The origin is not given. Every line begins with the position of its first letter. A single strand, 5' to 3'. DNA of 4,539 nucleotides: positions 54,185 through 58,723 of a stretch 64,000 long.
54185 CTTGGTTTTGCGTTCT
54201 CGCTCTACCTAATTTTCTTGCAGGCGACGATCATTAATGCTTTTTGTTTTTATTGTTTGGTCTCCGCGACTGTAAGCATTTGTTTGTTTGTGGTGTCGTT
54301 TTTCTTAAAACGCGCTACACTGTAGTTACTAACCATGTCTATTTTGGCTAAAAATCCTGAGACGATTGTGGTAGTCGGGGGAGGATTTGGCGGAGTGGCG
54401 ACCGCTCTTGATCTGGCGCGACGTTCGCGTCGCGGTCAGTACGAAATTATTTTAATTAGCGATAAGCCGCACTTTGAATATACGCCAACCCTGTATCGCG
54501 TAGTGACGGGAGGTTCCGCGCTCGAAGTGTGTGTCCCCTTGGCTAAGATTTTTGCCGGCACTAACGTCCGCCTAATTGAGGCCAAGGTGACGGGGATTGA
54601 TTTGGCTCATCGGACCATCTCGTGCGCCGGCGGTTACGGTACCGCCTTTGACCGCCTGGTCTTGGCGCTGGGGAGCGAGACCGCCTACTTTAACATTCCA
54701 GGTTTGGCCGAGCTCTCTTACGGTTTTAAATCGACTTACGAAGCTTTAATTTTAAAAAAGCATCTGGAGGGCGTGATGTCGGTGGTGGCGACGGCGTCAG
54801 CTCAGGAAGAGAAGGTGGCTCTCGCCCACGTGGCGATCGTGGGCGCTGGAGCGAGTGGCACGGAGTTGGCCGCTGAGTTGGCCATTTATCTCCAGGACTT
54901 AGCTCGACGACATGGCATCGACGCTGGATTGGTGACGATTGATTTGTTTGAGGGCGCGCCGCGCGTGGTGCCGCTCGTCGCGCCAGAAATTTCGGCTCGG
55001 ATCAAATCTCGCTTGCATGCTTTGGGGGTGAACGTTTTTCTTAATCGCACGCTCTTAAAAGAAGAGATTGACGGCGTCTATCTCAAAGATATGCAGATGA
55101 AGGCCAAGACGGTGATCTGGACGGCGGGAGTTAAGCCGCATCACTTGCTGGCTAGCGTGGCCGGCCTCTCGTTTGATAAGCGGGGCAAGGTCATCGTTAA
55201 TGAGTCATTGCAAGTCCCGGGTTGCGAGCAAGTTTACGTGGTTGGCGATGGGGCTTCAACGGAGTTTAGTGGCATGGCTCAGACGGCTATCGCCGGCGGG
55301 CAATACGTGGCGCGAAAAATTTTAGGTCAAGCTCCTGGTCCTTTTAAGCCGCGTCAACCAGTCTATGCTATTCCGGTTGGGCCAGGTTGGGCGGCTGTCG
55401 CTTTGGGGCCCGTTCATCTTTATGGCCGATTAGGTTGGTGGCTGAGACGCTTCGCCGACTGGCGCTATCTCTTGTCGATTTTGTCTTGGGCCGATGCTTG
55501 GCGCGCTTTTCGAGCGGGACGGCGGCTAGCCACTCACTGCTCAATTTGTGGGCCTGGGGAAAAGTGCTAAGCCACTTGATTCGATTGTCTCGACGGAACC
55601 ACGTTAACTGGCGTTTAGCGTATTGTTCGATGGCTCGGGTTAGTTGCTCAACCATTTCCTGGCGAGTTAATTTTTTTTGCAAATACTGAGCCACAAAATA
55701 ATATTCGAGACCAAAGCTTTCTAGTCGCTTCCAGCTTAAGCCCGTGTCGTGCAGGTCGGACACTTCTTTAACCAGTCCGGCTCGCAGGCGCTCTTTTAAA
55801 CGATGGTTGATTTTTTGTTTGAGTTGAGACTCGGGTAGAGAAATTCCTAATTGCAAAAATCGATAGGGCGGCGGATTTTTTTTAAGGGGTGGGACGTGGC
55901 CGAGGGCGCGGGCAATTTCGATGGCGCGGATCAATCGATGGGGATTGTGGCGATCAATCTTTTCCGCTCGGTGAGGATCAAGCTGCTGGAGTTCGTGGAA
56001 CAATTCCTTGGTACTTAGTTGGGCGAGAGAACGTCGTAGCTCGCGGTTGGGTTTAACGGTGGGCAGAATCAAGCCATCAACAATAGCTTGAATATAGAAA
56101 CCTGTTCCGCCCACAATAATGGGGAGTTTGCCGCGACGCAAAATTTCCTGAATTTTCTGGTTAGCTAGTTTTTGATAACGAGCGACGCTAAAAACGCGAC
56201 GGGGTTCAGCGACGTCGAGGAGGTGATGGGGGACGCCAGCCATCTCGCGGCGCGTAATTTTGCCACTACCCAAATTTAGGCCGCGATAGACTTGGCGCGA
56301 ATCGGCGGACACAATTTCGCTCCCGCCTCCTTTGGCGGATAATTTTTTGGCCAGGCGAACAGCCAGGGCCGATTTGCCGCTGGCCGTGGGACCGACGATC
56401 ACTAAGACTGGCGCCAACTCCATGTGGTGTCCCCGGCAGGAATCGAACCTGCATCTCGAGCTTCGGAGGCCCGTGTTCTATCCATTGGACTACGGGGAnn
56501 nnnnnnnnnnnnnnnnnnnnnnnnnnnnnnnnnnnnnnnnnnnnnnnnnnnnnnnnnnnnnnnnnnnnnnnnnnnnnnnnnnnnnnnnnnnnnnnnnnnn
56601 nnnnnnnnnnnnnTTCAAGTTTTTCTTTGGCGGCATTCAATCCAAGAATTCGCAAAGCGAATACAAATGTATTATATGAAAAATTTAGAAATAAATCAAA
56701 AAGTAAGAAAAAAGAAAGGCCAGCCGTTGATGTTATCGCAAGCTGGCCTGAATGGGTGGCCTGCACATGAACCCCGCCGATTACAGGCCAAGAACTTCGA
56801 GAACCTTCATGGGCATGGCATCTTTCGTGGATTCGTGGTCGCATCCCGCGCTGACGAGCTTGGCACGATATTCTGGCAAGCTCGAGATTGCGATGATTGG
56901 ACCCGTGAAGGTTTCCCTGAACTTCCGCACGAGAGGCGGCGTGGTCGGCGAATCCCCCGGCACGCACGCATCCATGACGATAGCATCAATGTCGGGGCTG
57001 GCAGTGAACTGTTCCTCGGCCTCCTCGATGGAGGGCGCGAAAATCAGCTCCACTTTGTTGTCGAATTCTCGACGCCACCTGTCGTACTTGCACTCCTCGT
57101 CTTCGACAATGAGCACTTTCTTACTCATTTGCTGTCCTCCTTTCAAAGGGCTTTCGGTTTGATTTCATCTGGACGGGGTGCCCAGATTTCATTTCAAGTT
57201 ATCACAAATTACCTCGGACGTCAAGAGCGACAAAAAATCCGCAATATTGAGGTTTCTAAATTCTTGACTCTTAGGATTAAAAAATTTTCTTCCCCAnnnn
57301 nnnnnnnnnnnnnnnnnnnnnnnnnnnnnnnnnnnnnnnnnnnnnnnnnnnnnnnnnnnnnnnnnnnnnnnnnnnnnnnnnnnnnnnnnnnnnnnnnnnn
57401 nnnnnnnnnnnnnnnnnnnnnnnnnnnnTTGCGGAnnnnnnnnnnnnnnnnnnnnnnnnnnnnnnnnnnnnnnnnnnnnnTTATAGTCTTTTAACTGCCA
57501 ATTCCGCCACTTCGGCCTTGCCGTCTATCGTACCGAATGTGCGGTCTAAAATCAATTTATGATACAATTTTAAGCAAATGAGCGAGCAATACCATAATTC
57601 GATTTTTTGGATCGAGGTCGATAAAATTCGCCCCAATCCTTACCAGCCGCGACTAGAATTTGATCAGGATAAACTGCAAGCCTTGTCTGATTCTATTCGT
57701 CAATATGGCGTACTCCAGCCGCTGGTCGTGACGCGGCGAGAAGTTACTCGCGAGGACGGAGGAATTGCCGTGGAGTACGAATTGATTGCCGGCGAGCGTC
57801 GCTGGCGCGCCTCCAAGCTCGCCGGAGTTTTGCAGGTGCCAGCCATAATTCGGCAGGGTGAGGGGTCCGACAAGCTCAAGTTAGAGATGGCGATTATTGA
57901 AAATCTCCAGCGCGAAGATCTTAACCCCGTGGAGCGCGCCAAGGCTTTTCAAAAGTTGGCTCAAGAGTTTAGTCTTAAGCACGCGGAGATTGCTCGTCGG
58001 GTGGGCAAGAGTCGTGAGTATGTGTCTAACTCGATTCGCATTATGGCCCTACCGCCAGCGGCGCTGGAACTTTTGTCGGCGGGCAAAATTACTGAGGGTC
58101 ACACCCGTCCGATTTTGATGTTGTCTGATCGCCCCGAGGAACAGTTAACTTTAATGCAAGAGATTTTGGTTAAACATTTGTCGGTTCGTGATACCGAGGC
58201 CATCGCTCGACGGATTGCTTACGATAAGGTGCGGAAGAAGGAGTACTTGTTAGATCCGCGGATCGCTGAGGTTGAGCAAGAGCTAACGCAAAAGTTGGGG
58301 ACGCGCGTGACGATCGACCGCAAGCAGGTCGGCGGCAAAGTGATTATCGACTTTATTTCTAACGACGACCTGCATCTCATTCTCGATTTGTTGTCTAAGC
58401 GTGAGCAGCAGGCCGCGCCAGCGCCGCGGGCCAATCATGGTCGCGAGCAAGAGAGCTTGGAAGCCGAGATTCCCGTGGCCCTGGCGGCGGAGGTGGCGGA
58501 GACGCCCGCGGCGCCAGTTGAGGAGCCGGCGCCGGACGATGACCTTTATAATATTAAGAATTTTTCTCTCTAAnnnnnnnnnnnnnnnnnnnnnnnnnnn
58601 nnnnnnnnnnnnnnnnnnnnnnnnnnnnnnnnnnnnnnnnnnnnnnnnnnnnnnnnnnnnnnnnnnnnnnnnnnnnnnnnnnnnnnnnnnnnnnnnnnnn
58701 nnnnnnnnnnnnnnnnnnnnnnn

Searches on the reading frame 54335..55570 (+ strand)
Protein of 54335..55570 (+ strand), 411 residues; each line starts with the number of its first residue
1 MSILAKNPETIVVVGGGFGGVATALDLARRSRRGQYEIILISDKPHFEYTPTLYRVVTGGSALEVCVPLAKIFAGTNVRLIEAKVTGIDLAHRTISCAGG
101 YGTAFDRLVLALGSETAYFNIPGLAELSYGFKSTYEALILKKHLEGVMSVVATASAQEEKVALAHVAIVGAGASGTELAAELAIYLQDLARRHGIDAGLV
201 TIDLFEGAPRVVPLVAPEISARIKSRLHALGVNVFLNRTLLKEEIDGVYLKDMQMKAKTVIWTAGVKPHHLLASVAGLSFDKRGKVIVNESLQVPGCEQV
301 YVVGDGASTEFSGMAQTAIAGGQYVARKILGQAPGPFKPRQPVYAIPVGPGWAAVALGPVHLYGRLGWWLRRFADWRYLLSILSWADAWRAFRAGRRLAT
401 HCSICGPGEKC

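Call 41: search_protein_families(library=pfam, proteins=[window:54335-55570:+], max_evalue=0.001)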
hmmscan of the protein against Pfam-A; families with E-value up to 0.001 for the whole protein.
window:54335-55570:+ (411 aa): 5 families
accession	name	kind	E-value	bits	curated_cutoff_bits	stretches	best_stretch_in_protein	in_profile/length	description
PF07992.20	Pyr_redox_2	-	6.7e-39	134.5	26.1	1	10-320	2-289/291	Pyridine nucleotide-disulphide oxidoreductase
PF13454.12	NAD_binding_9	-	8.1e-08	32.8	21.8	0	12-46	1-35/155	FAD-NAD(P)-binding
PF00070.33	Pyr_redox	-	4.4e-07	30.8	22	1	165-242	1-65/82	Pyridine nucleotide-disulphide oxidoreductase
PF01266.30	DAO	-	1.5e-06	28.4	27.9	1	11-44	2-31/353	FAD dependent oxidoreductase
PF13450.12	NAD_binding_8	-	0.00026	21.7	21.9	0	13-41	1-25/68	NAD(P)-binding Rossmann-like domain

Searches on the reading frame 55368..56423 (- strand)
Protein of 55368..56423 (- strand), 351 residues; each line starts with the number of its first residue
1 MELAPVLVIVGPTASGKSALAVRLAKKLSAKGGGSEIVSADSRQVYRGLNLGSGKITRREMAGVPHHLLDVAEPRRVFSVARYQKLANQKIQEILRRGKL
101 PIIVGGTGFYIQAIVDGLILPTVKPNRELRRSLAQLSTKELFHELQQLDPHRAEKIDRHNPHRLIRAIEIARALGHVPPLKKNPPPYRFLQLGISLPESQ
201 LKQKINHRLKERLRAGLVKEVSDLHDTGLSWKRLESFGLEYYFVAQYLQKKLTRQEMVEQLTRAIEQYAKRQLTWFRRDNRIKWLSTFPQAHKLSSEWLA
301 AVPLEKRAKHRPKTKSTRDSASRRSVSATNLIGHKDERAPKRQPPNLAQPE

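Call 41: search_protein_families(library=pfam, proteins=[window:55368-56423:-], max_evalue=0.001)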
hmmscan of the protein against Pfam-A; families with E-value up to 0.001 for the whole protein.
window:55368-56423:- (351 aa): 2 families
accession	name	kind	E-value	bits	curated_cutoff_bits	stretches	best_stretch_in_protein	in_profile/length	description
PF01715.23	IPPT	-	5e-71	239.6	23.6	1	44-279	1-243/243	IPP transferase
PF01745.22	IPT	-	3.2e-07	30.4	20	1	6-70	3-62/233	Isopentenyl transferase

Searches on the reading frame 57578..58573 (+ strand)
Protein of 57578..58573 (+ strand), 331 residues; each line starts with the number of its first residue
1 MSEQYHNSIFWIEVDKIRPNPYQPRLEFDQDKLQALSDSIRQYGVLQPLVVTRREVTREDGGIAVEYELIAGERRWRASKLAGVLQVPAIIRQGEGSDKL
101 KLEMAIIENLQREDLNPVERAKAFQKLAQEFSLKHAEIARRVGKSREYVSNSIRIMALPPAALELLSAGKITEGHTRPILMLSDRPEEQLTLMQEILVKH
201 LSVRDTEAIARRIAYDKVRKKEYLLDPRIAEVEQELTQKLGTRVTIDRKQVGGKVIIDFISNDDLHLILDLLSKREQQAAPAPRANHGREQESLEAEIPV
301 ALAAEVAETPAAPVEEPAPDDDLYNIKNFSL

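Call 41: search_protein_families(library=pfam, proteins=[window:57578-58573:+], max_evalue=0.001)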
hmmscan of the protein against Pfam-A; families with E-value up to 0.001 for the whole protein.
window:57578-58573:+ (331 aa): 3 families
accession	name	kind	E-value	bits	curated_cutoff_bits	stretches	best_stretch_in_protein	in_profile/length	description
PF17762.8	HTH_ParB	-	1.3e-30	105.9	22.6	1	113-213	1-100/102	ParB HTH domain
PF02195.25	ParB_N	-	1.2e-29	102.6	26.3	1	11-111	5-95/95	ParB N-terminal domain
PF23552.2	ParB_C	-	8.2e-11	41.6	23.8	1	226-272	2-49/50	ParB dimerisation domain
